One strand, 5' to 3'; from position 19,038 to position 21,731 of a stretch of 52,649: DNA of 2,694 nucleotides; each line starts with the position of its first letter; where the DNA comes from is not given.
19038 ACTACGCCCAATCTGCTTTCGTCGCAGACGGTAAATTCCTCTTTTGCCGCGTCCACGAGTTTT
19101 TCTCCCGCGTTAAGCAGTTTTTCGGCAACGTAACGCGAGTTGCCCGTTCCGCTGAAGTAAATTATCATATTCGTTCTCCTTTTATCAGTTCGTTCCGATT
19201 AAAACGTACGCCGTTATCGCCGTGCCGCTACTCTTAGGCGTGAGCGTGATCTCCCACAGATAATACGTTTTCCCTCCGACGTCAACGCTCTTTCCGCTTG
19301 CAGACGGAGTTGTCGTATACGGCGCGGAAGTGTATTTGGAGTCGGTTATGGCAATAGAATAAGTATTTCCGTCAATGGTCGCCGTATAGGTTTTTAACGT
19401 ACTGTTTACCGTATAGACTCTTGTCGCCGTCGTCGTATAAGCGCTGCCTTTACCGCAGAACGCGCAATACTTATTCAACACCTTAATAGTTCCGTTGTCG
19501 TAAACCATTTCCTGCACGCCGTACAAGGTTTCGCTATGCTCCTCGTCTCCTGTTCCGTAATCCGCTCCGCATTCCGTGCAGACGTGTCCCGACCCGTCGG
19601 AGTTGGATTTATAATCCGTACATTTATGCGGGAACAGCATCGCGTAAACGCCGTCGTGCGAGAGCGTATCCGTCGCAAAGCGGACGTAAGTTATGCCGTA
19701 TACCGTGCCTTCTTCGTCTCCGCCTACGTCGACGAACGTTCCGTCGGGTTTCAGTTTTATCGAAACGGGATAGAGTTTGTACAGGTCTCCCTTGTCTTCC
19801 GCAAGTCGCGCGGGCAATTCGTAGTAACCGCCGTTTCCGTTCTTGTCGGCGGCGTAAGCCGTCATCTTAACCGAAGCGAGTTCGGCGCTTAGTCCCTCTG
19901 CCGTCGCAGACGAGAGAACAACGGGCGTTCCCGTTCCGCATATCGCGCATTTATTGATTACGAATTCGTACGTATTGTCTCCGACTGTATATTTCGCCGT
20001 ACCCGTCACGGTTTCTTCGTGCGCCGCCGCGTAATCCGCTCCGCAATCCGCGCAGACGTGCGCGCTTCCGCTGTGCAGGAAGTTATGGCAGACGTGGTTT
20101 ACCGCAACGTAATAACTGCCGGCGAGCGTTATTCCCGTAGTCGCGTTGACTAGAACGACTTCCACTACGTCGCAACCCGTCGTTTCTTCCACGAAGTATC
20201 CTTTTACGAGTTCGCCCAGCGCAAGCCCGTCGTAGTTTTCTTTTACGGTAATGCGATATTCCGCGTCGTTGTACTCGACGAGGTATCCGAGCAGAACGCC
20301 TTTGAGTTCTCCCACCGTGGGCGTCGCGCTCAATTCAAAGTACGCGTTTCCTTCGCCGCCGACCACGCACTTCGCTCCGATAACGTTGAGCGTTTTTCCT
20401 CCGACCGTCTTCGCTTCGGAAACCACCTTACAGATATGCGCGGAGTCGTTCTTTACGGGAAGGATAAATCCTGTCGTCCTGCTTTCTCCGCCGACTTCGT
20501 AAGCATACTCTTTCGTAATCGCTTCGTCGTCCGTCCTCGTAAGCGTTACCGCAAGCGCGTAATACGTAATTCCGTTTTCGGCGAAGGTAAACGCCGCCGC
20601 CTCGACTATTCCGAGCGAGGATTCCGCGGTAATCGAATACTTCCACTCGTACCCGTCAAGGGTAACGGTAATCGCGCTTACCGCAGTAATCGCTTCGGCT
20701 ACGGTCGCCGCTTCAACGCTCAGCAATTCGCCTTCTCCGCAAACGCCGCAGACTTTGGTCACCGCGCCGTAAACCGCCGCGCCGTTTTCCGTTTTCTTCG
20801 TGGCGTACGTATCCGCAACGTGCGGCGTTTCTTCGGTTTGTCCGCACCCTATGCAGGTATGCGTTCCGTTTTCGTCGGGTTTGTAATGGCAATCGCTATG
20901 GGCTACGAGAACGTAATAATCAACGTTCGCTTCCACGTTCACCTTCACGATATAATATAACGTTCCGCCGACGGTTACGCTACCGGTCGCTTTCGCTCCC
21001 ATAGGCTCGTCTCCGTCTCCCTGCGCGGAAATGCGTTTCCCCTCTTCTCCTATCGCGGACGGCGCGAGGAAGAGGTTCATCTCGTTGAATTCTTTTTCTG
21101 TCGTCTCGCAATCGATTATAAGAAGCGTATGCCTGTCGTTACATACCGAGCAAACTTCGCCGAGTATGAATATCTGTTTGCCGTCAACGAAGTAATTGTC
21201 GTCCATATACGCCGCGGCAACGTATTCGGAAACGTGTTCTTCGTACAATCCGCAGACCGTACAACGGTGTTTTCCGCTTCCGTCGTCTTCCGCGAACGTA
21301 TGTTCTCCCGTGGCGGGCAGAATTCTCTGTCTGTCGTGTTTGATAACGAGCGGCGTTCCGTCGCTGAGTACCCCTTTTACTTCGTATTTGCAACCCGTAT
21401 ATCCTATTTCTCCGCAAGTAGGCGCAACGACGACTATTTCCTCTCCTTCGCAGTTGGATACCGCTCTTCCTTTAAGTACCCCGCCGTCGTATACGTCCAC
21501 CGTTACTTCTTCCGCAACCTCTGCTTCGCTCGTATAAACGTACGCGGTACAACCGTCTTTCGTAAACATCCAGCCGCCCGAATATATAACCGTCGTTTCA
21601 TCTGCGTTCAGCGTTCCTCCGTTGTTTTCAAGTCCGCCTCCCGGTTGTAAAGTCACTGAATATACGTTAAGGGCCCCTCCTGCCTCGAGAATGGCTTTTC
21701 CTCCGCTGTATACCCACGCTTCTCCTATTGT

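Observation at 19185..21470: Four tandem extracytoplasmic Cys/His (zinc-ribbon-like) modules at the C-terminus of the 3676-aa lipoprotein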

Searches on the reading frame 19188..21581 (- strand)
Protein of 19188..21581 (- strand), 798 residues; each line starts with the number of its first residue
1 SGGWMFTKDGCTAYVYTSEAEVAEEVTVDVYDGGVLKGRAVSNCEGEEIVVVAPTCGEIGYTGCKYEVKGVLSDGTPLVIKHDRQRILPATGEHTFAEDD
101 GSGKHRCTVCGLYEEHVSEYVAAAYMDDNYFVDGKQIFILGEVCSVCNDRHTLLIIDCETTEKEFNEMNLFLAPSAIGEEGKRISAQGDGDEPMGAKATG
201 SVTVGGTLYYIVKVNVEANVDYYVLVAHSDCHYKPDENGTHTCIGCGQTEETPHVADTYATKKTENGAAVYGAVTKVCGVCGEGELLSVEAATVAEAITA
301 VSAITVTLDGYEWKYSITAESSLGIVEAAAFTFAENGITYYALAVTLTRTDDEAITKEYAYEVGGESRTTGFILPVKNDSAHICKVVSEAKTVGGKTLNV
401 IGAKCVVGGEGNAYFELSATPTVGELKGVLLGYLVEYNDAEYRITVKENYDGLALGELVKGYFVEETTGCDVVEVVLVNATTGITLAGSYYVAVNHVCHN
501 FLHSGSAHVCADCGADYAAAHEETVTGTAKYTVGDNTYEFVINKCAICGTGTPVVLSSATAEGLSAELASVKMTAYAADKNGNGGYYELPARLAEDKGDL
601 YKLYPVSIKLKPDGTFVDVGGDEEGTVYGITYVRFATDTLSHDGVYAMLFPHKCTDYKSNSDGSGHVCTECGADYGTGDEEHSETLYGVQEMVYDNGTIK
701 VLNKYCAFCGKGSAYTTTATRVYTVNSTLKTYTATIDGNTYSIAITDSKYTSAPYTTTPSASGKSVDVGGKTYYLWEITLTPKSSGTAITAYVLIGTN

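Call 11: search_protein_families(library=pfam, proteins=[window:19188-21581:-], max_evalue=10)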
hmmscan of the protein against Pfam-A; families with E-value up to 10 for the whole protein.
window:19188-21581:- (798 aa): 6 families
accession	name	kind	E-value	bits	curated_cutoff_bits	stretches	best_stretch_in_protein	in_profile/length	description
PF01599.25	Ribosomal_S27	-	0.23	11.8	22.3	1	693-713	7-27/44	Ribosomal protein S27a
PF25017.1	zf-C2HC_3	-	0.55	10.6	24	1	661-673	19-31/47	C2HC zinc finger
PF07911.18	DUF1677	-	0.81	10.6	25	1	105-123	4-22/94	Protein of unknown function (DUF1677)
PF13912.12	zf-C2H2_6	-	1.8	9.1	25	1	666-679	2-15/27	C2H2-type zinc finger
PF10083.14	DUF2321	-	4.9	7.2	24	1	653-719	13-83/157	Uncharacterized protein conserved in bacteria (DUF2321)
PF00320.33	GATA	-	5.1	7.2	26.8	0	658-673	13-28/36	GATA zinc finger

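Call 12: search_solved_structures(query=window:19188-21581:-, max_evalue=10)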
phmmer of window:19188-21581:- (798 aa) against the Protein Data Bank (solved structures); distinct sequences matched with E-value up to 10: 0.

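Call 14: find_homologous_proteins(query=window:19188-21581:-, max_evalue=0.001)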
Query window:19188-21581:-: 8000 candidates shared short words with the query, none scored E <= 0.001.

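Call 53: search_protein_families(library=ncbifam, proteins=[window:19188-21581:-], max_evalue=10)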
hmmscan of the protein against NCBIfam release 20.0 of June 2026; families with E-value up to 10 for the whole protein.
window:19188-21581:- (798 aa): 2 families
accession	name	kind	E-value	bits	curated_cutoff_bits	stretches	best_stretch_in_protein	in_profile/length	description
TIGR03830.1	CxxCG_CxxCG_HTH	subfamily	2.9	7.7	61.8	1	243-301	1-57/127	type II TA system antitoxin MqsA family protein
NF009053.0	PRK12387.1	subfamily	4.8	6.9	204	1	506-570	36-100/180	formate hydrogenlyase complex iron-sulfur subunit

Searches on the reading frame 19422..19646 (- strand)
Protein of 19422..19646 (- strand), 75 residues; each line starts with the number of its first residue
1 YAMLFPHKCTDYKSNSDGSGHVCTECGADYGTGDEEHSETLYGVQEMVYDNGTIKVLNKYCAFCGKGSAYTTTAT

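Call 34: find_homologous_proteins(query=A2, max_evalue=0.01)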
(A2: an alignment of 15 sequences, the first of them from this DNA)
Query A2 (15 sequences) (75 aa, profile of the alignment): 2 proteins with E <= 0.01 among 75 candidates.
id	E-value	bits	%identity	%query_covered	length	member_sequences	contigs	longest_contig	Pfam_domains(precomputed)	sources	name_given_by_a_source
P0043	1.3e-13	68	34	65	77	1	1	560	-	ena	-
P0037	1.2e-7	49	86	67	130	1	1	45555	-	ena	-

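Call 52: search_solved_structures(query=A2, max_evalue=10, show_alignments=3)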
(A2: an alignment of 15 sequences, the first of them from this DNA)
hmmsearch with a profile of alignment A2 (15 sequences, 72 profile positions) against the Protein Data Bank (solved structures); distinct sequences matched with E-value up to 10: 31.
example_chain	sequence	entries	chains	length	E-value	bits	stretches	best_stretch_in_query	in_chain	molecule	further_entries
2lze_A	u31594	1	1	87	0.00034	23.5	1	17-69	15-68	a primordial catalytic fold generated by in vitro evolution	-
7b0n_R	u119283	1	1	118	0.12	15.4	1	12-33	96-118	zf-CHCC domain-containing protein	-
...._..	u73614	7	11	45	0.12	15.3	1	30-66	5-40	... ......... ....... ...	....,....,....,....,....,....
4v83_B3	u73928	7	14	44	0.13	15.3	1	30-66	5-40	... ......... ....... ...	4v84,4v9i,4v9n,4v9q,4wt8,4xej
5a9z_Ac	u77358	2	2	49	0.13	15.2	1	30-66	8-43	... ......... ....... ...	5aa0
6gcs_M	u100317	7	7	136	0.13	15.2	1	12-33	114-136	NUMM SUBUNIT | Subunit NUMM of protein NADH:Ubiquinone Oxidoreductase (Complex I) | Subunit NUMM of NADH:Ubiquinone Oxidoreductase (Complex I)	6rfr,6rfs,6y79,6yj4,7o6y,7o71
4v9j_B6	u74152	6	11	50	0.14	15.2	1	30-66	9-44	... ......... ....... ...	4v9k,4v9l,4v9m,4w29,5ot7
4v90_B6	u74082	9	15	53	0.16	14.9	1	30-66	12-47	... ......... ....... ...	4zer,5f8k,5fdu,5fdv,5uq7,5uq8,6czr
10px_16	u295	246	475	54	0.17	14.9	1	30-66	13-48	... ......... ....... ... | 50S ribosomal protein L34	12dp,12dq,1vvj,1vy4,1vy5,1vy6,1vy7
5zlu_y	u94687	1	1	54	0.17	14.8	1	30-66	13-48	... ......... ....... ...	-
3dfv_D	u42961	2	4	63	0.3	14.1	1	10-38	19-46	Trans-acting T-cell-specific transcription factor GATA-3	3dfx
5kl1_B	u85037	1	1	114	0.39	13.7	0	20-38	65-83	Protein nanos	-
5kl8_B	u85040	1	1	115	0.39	13.7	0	20-38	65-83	Protein nanos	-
5l9w_C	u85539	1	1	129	0.41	13.7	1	24-63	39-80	Acetophenone carboxylase beta subunit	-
9k2z_A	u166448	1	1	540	0.45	13.5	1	22-65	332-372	HfmIscB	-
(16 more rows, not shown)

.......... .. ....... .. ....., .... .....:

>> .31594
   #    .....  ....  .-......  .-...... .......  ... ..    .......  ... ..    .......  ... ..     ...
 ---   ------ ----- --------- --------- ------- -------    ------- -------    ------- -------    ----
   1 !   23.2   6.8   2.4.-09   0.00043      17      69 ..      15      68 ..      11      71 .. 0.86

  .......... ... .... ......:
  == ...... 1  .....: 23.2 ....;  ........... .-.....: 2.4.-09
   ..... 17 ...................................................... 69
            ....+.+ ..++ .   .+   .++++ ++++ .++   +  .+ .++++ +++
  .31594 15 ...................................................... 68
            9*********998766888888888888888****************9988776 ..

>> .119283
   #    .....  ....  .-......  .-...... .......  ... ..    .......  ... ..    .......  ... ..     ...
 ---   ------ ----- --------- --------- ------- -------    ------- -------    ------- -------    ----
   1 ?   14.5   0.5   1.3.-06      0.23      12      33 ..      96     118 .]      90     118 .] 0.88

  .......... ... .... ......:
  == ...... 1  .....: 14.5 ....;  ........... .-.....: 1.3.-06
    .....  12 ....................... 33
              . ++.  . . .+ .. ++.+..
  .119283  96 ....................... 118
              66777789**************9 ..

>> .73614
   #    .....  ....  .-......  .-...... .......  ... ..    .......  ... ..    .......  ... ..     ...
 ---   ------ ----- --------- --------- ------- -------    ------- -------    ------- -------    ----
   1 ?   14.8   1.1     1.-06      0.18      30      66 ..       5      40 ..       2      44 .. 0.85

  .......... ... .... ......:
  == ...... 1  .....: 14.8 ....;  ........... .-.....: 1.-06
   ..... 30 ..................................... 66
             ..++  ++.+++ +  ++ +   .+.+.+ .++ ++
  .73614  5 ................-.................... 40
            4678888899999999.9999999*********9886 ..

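Call 76: search_protein_families(library=pfam, alignment_id=A2, max_evalue=10)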
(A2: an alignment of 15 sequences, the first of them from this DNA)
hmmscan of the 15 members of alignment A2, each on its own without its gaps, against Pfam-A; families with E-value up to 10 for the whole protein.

A. member 1, seq(75 aa): 11 families
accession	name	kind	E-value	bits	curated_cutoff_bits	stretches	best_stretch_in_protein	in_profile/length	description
PF01599.25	Ribosomal_S27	-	0.001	19.3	22.3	1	48-67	7-26/44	Ribosomal protein S27a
PF18912.6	DZR_2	-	0.0018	18.5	27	1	3-30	4-31/56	Double zinc ribbon domain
PF10083.14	DUF2321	-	0.047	13.8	24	1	7-73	12-82/157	Uncharacterized protein conserved in bacteria (DUF2321)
PF25017.1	zf-C2HC_3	-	0.088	13.2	24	1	15-28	18-31/47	C2HC zinc finger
PF13912.12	zf-C2H2_6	-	0.089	13.3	25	1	21-34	2-15/27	C2H2-type zinc finger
PF09297.16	Zn_ribbon_NUD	-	0.13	12.5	24.8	1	15-30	16-31/32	NADH pyrophosphatase zinc ribbon domain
PF06689.19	zf-C4_ClpX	-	0.32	11.4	27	1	59-67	1-9/39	ClpX C4-type zinc finger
PF14803.11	Zn_ribbon_Nudix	-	0.68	10.4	25.6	1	59-69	1-11/34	Nudix N-terminal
PF13240.11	Zn_Ribbon_1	-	0.79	10.1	25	1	23-34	2-13/23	zinc-ribbon domain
PF00471.26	Ribosomal_L33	-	1.1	10.2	25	1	57-66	30-39/47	Ribosomal protein L33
PF13465.12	zf-H2C2_2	-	1.3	10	40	0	21-30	15-24/26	Zinc-finger double domain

B. families by the number of members that match (of 15 scanned): 48 families (the first 25 are shown)
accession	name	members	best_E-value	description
PF08271.17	Zn_Ribbon_TF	8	0.00027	TFIIB zinc-binding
PF13240.11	Zn_Ribbon_1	6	0.016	zinc-ribbon domain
PF11781.13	Zn_ribbon_RRN7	4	0.012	Zinc-finger of RNA-polymerase I-specific TFIIB, Rrn7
PF09297.16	Zn_ribbon_NUD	3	0.00044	NADH pyrophosphatase zinc ribbon domain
PF06689.19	zf-C4_ClpX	3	0.012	ClpX C4-type zinc finger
PF13912.12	zf-C2H2_6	3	0.015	C2H2-type zinc finger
PF13248.11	Zn_ribbon_3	3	0.031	zinc-ribbon domain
PF22601.2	RIM2a_ZnF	3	0.078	RIM2-alpha zinc finger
PF14803.11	Zn_ribbon_Nudix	3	0.42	Nudix N-terminal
PF01599.25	Ribosomal_S27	2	0.001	Ribosomal protein S27a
PF24463.1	DUF7577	2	0.028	Domain of unknown function (DUF7577)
PF10170.15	C6_DPF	2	0.062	CDPF1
PF25017.1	zf-C2HC_3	2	0.088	C2HC zinc finger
PF00471.26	Ribosomal_L33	2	0.11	Ribosomal protein L33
PF21349.2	RUBY_RBDX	2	0.15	Rubrerythrin, rubredoxin-like domain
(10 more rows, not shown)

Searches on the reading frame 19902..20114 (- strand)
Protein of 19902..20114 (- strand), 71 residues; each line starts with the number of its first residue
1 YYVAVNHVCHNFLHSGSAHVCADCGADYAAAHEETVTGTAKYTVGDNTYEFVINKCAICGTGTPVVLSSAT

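Call 18: find_homologous_proteins(query=A1, max_evalue=0.01)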
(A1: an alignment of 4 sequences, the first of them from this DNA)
Query A1 (4 sequences) (71 aa, profile of the alignment): 1 proteins with E <= 0.01 among 5 candidates.
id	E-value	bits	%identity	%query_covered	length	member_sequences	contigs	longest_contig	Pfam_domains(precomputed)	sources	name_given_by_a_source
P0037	2.3e-11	61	36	58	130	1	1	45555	-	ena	-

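Call 27: search_protein_representatives(alignment_id=A1)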
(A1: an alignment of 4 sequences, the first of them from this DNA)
Query: 4 sequences, 75 profile positions. Proteins with E-value up to 0.001 (for the whole library): 7; up to 1e-10: 3; up to 1e-30: 2. The best 7 are listed.
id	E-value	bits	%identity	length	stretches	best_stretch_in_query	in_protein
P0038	2.1e-55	200.9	-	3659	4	1-69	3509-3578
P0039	9.9e-44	163.5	-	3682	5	1-69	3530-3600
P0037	7.3e-12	61.3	-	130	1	25-73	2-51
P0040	2.7e-07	46.7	-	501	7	11-58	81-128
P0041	1.3e-06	44.6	-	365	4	10-36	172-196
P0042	8.4e-05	38.7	-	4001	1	2-73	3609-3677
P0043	9.5e-05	38.6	-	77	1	7-67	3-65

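Call 66: find_encoding_contigs(protein=P0042, flank=6000, max_places=3)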
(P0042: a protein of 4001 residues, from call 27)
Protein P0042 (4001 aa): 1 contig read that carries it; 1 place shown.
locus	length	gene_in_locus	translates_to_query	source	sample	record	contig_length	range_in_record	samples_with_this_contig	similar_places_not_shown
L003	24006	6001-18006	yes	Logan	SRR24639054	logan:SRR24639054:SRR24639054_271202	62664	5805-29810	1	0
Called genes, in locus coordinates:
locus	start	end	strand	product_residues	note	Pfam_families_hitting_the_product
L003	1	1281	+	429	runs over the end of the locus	-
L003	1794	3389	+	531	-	PF12072:RNase_Y_N, PF00013:KH_1, PF01966:HD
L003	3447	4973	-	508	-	-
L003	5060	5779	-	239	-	PF00106:adh_short, PF01370:Epimerase (weak), PF08659:KR, PF13561:adh_short_C2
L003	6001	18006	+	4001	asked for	PF13306:LRR_5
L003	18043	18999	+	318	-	PF00005:ABC_tran, PF13304:AAA_21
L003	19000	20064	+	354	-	PF12679:ABC2_membrane_2, PF12730:ABC2_membrane_4, PF10920:DUF2705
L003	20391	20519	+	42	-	-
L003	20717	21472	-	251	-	PF01416:PseudoU_synth_1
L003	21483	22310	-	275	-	PF02361:CbiQ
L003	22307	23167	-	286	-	PF00005:ABC_tran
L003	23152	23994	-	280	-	PF00005:ABC_tran, PF02463:SMC_N, PF13304:AAA_21 (faint)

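Call 77: search_protein_families(library=pfam, proteins=[window:19902-20114:-], max_evalue=0.5)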
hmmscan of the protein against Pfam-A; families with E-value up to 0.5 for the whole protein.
seq(71 aa): 3 families
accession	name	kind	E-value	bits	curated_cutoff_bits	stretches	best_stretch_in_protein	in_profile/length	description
PF23718.1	DUF7160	-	0.097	13.2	27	0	21-29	41-49/54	Family of unknown function (DUF7160)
PF13248.11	Zn_ribbon_3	-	0.12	12.3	27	0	18-27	16-25/26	zinc-ribbon domain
PF24458.1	DUF7573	-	0.15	12.5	30.2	0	16-24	28-36/39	Domain of unknown function (DUF7573)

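Call 79: find_related_loci(query=A7, collection=metagenome_contigs, flank=3000)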
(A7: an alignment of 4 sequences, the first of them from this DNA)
Query A7 (71 aa) in metagenome_contigs; peptide patterns used: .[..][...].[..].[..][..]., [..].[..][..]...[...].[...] (x = any residue, [..] = any of these).
89 stretches matched a pattern, but none encodes a relative of the query by tblastn (E <= 1e-3).

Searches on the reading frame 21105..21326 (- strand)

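Call 77: search_protein_families(library=pfam, proteins=[window:21105-21326:-], max_evalue=0.5)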
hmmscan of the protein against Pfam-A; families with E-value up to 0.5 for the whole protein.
seq(74 aa): 4 families
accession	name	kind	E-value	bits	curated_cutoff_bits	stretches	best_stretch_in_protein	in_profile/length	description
PF08271.17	Zn_Ribbon_TF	-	0.0072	16.3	29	1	8-29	8-29/43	TFIIB zinc-binding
PF11781.13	Zn_ribbon_RRN7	-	0.012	15.7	27.1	0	54-64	2-12/32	Zinc-finger of RNA-polymerase I-specific TFIIB, Rrn7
PF10170.15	C6_DPF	-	0.062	14.1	27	1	39-64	31-57/94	CDPF1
PF21349.2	RUBY_RBDX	-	0.15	12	26.5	0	21-27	2-8/30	Rubrerythrin, rubredoxin-like domain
